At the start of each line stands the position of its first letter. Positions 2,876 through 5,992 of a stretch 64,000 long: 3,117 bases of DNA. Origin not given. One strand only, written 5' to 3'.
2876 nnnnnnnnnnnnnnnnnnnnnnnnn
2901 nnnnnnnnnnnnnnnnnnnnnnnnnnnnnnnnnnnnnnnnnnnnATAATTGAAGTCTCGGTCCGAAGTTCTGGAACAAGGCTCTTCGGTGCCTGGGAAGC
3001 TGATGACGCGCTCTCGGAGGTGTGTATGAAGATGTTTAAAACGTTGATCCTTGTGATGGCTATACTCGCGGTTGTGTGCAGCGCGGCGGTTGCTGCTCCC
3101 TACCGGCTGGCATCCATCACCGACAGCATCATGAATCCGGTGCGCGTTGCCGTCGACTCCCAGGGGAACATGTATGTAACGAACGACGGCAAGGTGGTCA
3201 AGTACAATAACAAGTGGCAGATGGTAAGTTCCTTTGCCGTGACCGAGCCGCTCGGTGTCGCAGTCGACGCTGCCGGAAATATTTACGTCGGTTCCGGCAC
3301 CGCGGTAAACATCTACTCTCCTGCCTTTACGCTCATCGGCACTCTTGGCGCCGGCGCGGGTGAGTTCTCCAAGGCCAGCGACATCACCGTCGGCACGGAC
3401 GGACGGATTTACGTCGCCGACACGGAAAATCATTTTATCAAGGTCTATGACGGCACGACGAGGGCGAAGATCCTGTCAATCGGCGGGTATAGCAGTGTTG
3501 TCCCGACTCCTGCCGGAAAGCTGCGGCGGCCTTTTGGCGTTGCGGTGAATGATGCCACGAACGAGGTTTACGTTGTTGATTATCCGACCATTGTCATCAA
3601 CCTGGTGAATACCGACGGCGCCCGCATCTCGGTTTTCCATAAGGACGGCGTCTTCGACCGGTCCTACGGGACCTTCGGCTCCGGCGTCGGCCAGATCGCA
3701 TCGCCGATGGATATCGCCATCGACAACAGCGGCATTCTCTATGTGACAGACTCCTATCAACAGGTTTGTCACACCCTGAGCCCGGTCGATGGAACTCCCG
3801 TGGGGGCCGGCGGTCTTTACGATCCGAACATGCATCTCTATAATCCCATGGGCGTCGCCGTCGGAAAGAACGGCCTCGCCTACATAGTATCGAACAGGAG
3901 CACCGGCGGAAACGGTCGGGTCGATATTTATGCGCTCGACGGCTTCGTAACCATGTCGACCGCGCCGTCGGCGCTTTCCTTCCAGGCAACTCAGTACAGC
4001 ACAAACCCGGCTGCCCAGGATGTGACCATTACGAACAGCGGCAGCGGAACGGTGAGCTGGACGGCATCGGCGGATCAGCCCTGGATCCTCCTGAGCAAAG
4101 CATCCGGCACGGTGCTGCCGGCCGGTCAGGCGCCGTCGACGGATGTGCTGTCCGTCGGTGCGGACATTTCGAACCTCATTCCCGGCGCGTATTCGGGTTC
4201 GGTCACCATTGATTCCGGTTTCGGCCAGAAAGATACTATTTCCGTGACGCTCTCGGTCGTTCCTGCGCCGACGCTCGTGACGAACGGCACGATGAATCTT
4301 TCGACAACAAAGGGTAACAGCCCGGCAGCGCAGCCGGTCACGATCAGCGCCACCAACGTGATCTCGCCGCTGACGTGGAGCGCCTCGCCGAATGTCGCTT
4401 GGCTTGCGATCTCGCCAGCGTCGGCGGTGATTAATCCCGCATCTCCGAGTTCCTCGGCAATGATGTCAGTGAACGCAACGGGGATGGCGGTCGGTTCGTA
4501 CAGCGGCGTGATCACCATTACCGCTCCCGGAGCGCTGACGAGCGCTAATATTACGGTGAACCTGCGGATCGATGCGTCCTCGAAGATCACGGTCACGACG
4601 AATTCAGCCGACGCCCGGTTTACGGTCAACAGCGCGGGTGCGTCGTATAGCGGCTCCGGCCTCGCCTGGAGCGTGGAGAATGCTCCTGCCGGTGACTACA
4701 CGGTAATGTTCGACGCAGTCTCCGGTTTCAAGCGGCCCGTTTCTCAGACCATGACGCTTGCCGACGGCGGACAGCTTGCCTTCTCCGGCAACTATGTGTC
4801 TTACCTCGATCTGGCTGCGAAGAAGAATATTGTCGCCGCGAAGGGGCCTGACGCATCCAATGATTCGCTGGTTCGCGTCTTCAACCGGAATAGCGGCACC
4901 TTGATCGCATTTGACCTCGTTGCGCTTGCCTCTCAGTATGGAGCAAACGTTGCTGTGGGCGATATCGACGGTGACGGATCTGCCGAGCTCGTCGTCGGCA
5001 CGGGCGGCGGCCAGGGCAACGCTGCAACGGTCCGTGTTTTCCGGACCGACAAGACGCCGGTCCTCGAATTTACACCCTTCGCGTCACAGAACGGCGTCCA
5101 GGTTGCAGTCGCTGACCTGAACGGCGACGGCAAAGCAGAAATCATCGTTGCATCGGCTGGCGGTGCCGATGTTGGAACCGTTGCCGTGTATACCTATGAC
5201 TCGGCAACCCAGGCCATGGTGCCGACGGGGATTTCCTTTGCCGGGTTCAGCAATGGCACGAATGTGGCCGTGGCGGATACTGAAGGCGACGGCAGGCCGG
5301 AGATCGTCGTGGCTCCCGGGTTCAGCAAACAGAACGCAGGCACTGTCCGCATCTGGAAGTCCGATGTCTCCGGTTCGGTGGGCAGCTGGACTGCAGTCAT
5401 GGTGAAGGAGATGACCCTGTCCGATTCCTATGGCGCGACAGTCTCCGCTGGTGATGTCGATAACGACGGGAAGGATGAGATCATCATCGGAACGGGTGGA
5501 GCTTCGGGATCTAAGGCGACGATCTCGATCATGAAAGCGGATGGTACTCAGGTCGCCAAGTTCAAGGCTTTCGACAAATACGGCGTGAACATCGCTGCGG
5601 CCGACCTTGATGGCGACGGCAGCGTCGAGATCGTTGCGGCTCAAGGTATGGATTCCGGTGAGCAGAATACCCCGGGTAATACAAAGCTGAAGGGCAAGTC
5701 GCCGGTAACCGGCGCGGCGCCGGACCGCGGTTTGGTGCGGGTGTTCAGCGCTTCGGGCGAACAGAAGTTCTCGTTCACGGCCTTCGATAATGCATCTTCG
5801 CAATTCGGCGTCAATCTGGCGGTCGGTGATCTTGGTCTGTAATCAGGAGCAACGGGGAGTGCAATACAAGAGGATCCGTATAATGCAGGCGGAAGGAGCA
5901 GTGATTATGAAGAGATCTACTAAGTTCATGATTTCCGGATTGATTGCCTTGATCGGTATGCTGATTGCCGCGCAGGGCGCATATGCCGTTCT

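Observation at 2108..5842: Secreted tetrahaem cytochrome paired with a 938-aa double beta-propeller protein: candidate cytochrome-filament/EET assembly pair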

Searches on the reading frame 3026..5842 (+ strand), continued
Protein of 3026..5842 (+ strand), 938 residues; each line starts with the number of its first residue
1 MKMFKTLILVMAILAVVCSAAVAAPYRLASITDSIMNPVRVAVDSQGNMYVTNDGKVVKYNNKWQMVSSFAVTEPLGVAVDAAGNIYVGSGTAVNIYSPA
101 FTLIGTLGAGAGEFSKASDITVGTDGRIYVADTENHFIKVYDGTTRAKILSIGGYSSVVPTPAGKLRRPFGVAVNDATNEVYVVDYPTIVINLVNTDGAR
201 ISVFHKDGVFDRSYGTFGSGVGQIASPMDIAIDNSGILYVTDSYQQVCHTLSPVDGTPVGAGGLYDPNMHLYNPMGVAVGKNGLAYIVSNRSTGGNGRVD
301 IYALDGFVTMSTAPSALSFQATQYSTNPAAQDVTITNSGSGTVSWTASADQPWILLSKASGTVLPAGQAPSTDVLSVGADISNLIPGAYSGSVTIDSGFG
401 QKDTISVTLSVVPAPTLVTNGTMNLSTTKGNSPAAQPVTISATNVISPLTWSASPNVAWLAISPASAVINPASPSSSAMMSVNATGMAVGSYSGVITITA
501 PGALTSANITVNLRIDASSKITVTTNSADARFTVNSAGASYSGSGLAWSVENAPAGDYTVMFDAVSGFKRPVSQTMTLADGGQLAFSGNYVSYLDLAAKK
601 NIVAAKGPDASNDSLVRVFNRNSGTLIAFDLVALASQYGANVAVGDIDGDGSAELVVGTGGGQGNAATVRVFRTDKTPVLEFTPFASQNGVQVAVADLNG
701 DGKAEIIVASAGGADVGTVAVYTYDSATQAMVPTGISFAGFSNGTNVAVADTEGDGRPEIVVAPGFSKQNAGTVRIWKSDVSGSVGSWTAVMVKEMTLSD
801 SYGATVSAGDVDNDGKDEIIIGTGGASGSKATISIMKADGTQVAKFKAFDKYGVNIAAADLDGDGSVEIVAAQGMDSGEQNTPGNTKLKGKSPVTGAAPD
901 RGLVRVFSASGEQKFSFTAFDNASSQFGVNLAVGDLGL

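Call 66: search_solved_structures(query=window:3026-5842:+, max_evalue=0.001)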
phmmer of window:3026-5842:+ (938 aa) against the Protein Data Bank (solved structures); distinct sequences matched with E-value up to 0.001: 36.
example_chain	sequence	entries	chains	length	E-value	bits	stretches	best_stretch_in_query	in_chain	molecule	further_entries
8j72_A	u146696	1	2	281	9.6e-20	73.8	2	73-243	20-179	E3 ubiquitin-protein ligase TRIM71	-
6d69_A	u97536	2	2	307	3e-19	72.1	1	104-306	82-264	NHL Repeat Region of D. melanogaster Thin | Thin, isoform D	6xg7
7qrx_A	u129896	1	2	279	1.7e-18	69.7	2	72-244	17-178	E3 ubiquitin-protein ligase TRIM71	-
9jur_A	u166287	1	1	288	2.9e-18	68.8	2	72-243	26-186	E3 ubiquitin-protein ligase TRIM71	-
7qrv_A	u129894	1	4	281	1e-15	60.4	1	103-199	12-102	Tripartite motif-containing protein 2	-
7b96_A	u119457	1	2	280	1.1e-15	60.4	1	103-241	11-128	Isoform 2 of Tripartite motif-containing protein 2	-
7b2r_A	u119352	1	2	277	1.6e-15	59.7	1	103-241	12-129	Tripartite motif-containing protein 2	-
6fpt_A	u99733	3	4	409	1.8e-15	59.6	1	73-243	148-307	E3 ubiquitin-protein ligase TRIM71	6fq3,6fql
7qrw_A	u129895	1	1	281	9e-15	57.3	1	103-306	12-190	Isoform 4 of Tripartite motif-containing protein 3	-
7djl_C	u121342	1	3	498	6.3e-08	34.6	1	127-289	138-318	Protein SUPPRESSOR OF QUENCHING 1, chloroplastic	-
8pkr_A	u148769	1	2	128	9.3e-08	34.1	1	37-90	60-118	non-specific serine/threonine protein kinase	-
7djm_A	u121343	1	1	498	1.7e-07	33.3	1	127-290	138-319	Protein SUPPRESSOR OF QUENCHING 1, chloroplastic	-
7djk_A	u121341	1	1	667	5.8e-07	31.5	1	127-289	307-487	Protein SUPPRESSOR OF QUENCHING 1, chloroplastic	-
7djj_A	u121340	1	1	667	5.8e-07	31.5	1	127-289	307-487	Protein SUPPRESSOR OF QUENCHING 1, chloroplastic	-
1tye_A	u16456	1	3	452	1.7e-06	29.9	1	637-827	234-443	Integrin alpha-IIb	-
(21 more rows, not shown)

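Call 73: predict_structure(alignment_id=A3)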
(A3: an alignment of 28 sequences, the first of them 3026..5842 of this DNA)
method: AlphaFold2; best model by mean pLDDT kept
length: 938 residues; sequences in the alignment: 28
mean_pLDDT: 87.7   pTM: 0.50
mean pLDDT of the five models: 87.7, 87.0, 86.3, 85.7, 84.7
residues with pLDDT >= 90: 520; 70-90: 360; 50-70: 37; < 50: 21
segments of 3 or more residues with pLDDT < 50: 18-21, 881-897
pLDDT, mean of each block of 10 residues (from residue 1): 69 56 75 90 92 95 91 95 94 94 93 94 95 96 94 92 93 95 94 90 96 86 89 93 93 90 83 93 92 83 88 92 87 92 93 95 82 92 90 89 92 84 85 88 86 92 91 88 86 91 85 87 92 89 92 88 84 86 89 84 88 91 88 88 92 92 89 91 90 93 93 81 93 95 89 91 81 90 92 87 88 91 74 91 90 88 90 70 42 45 89 92 68 88
secondary structure, 60 per line:
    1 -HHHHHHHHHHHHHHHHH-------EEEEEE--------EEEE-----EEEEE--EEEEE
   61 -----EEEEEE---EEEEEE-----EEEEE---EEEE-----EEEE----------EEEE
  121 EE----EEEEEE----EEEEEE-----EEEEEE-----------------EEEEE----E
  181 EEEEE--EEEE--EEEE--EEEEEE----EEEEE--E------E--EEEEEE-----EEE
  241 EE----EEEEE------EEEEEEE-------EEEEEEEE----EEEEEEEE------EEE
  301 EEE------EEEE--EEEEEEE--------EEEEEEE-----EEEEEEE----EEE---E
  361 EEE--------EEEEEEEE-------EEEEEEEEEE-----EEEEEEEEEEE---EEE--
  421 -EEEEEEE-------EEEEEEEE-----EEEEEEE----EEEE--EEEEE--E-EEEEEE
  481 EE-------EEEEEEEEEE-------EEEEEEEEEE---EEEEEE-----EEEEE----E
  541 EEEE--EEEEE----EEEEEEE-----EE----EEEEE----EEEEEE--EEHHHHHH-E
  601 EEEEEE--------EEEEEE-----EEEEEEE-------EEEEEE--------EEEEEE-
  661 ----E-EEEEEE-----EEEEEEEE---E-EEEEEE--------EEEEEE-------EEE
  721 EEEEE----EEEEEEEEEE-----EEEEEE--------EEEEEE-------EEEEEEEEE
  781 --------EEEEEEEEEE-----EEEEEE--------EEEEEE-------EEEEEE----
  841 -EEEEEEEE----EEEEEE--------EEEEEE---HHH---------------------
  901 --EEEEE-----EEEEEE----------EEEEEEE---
elements in order (helices of 4 or more, strands of 3 or more residues): H2-18 E26-31 E40-43 E49-53 E56-60 E66-71 E75-80 E86-90 E94-97 E103-106 E117-122 E127-132 E137-142 E148-153 E171-175 E180-185 E188-191 E194-197 E200-205 E210-214 E227-232 E238-242 E247-251 E258-264 E272-279 E284-291 E298-303 E310-313 E316-322 E331-337 E343-349 E354-356 E360-363 E372-379 E387-396 E402-412 E416-418 E422-428 E436-443 E449-455 E460-463 E466-470 E475-482 E490-499 E507-516 E520-525 E531-535 E540-544 E547-551 E556-562 E574-578 E583-588 H593-598 E600-606 E615-620 E626-632 E640-645 E654-659 E667-672 E678-685 E691-696 E705-710 E718-725 E730-739 E745-750 E759-764 E772-780 E789-798 E804-809 E818-823 E831-836 E842-849 E854-859 E868-873 E903-907 E913-918 E929-935

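Call 76: fold_search(model_id=the predicted structure, library=pdb)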
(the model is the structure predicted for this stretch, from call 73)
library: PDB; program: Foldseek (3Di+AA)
matches with E <= 10: 1700; with E <= 0.001: 851
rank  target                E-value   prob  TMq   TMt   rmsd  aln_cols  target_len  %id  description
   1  7djm                  5.2e-16  1.00  0.23  0.46  21.3       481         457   14  Structure of four truncated and mutated forms of quenching protein (released 2022-06-08)
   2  7djl_B                1.6e-15  1.00  0.25  0.48  11.2       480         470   13  Structure of four truncated and mutated forms of quenching protein (released 2022-06-08)
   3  7djl_C                1.9e-15  1.00  0.25  0.46  11.4       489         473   14  Structure of four truncated and mutated forms of quenching protein (released 2022-06-08)
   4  7b2r_B                2.7e-15  1.00  0.26  0.86   2.8       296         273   20  Crystal structure of NHL domain of TRIM2 (released 2021-01-13)
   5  7b2r_A                3.1e-15  1.00  0.26  0.84   2.7       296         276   21  Crystal structure of NHL domain of TRIM2 (released 2021-01-13)
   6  7qrw                  4.5e-15  1.00  0.25  0.81   3.3       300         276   22  Crystal structure of NHL domain of TRIM3 (released 2022-05-04)
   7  7djl_A                5.9e-15  1.00  0.25  0.47  11.1       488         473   13  Structure of four truncated and mutated forms of quenching protein (released 2022-06-08)
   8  7qrv_B                8.5e-15  1.00  0.26  0.84   3.1       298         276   20  Crystal structure of NHL domain of TRIM2 (full C-terminal) (released 2022-05-04)
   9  7b96_A                9.8e-15  1.00  0.26  0.85   2.5       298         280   20  NHL domain of human TRIM2 (released 2022-01-12)
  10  6xg7                  1.3e-14  1.00  0.25  0.78   3.8       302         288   22  1.3 A Resolution Structure of the of the NHL Repeat Region of D. melanogaster Thin (released 2020-12-16)
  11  8j72_A                1.6e-14  1.00  0.26  0.84   2.6       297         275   24  Crystal structure of mammalian Trim71 in complex with lncRNA Trincr1 (released 2024-03-06)
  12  8j72_B                1.6e-14  1.00  0.25  0.80   3.9       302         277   24  Crystal structure of mammalian Trim71 in complex with lncRNA Trincr1 (released 2024-03-06)
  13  7qrv_A                2.4e-14  1.00  0.26  0.82   2.9       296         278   21  Crystal structure of NHL domain of TRIM2 (full C-terminal) (released 2022-05-04)
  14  7qrv_D                4.4e-14  1.00  0.26  0.83   2.7       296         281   20  Crystal structure of NHL domain of TRIM2 (full C-terminal) (released 2022-05-04)
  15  9jur                  6.7e-14  1.00  0.25  0.81   3.3       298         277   22  Crystal Structure of NHL domain of human E3 ubiquitin-protein ligase TRIM71 (released 2025-04-30)
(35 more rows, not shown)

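Call 80: search_protein_families(library=ncbifam, proteins=[window:3026-5842:+], max_evalue=0.001)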
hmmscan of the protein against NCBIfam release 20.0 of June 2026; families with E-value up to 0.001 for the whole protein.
window:3026-5842:+ (938 aa): 2 families
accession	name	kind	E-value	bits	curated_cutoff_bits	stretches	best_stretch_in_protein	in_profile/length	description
NF035926.1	scyF_NHL_VPEP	equivalog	3.7e-15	55.9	350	2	66-187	145-266/376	scytonemin biosynthesis PEP-CTERM protein ScyF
NF033751.1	pallilysin_like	subfamily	4.3e-08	32.4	150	1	691-783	12-108/385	pallilysin-related adhesin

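Call 90: find_encoding_contigs(protein=P0152, flank=8000, max_places=1)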
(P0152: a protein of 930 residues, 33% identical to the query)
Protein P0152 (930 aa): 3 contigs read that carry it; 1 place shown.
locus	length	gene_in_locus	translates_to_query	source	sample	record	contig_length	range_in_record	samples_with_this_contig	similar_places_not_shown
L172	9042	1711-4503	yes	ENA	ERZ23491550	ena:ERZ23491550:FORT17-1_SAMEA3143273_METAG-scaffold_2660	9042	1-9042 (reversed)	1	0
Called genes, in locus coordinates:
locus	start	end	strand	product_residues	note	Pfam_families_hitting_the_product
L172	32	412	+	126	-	-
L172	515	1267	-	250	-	PF22113:Mtrc-MtrF_II-IV_dom (faint), PF14522:Cytochrome_C7 (faint), PF09699:Paired_CXXCH_1 (weak)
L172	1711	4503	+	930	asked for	PF08450:SGL (faint), PF01436:NHL (faint), PF06739:SBBP (faint), PF17170:DUF5128 (faint), PF22076:Cep192_D6 (faint), PF19190:BACON_2, PF01839:FG-GAP (faint), PF13517:FG-GAP_3 (weak)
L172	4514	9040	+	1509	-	?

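Call 91: find_encoding_contigs(protein=P0156, flank=8000, max_places=1)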
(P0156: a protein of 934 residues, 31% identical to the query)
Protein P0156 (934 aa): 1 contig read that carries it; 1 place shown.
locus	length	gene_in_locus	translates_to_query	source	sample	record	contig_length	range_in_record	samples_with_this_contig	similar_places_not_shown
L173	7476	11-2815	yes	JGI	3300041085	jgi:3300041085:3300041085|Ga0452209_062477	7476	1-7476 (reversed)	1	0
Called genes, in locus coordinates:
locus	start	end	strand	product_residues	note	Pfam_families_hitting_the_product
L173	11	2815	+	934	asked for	PF01436:NHL (faint), PF19190:BACON_2, PF01839:FG-GAP (faint), PF19190:BACON_2 (weak), PF13517:FG-GAP_3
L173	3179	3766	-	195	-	PF00025:Arf (weak)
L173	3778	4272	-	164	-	PF03259:Robl_LC7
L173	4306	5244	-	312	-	PF02775:TPP_enzyme_C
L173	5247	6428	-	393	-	PF01855:POR_N, PF17147:PFOR_II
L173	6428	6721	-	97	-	PF13187:Fer4_9 (weak), PF00037:Fer4 (faint), PF12797:Fer4_2 (faint), PF12837:Fer4_6 (faint), PF13237:Fer4_10 (faint), PF14697:Fer4_21, PF12838:Fer4_7 (weak)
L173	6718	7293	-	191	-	PF01558:POR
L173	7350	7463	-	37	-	-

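Call 92: find_encoding_contigs(protein=P0142, flank=8000, max_places=1)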
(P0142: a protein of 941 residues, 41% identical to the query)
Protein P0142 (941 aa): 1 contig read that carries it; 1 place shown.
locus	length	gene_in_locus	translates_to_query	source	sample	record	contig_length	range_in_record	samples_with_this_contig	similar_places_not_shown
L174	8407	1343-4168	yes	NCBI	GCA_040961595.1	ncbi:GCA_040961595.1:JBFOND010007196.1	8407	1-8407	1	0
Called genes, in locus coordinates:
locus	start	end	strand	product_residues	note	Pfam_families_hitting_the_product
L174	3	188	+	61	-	?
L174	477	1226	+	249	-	PF14522:Cytochrome_C7 (faint), PF14537:Cytochrom_c3_2 (faint), PF09699:Paired_CXXCH_1 (faint)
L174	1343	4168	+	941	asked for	PF06739:SBBP (faint), PF08450:SGL (faint), PF01436:NHL (faint), PF01839:FG-GAP (faint), PF22807:TrAA12 (faint), PF19190:BACON_2, PF13517:FG-GAP_3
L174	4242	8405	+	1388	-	?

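Call 101: search_protein_representatives(protein=window:3026-5842:+)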
Query: 938 residues. Proteins with E-value up to 0.001 (for the whole library): 42401; up to 1e-10: 13320; up to 1e-30: 858. The best 150 are listed.
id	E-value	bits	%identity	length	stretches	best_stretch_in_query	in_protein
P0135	2.7e-252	856.4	51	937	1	1-938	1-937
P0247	6.6e-229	779.0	49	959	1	4-938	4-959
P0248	1.5e-211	721.7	47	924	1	1-938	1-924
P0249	5.0e-208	710.0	43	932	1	1-938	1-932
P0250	2.6e-207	707.6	45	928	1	1-938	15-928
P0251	8.1e-206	702.6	45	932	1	5-938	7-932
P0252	2.0e-203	694.8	45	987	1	6-909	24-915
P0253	1.3e-200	685.4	46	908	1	11-933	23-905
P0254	8.3e-195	666.2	45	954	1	7-938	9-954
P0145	3.6e-189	647.6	46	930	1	1-937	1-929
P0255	9.0e-187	639.6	45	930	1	8-938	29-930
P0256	2.7e-180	618.2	41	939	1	7-938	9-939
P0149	2.4e-160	552.2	52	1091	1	1-591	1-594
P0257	4.6e-145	501.6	42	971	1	5-938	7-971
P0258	8.7e-144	497.4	47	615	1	333-938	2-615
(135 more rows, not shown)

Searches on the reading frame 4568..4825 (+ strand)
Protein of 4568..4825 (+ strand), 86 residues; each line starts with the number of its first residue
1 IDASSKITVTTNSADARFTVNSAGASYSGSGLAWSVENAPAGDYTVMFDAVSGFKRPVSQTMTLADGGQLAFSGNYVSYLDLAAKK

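Call 86: search_protein_families(library=pfam, proteins=[window:4568-4825:+], max_evalue=10)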
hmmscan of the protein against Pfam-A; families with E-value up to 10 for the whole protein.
window:4568-4825:+ (86 aa): 1 family
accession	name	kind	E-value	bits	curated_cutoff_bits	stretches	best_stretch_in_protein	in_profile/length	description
PF04234.18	CopC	-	0.037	15.5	23.3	1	5-63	33-89/92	CopC domain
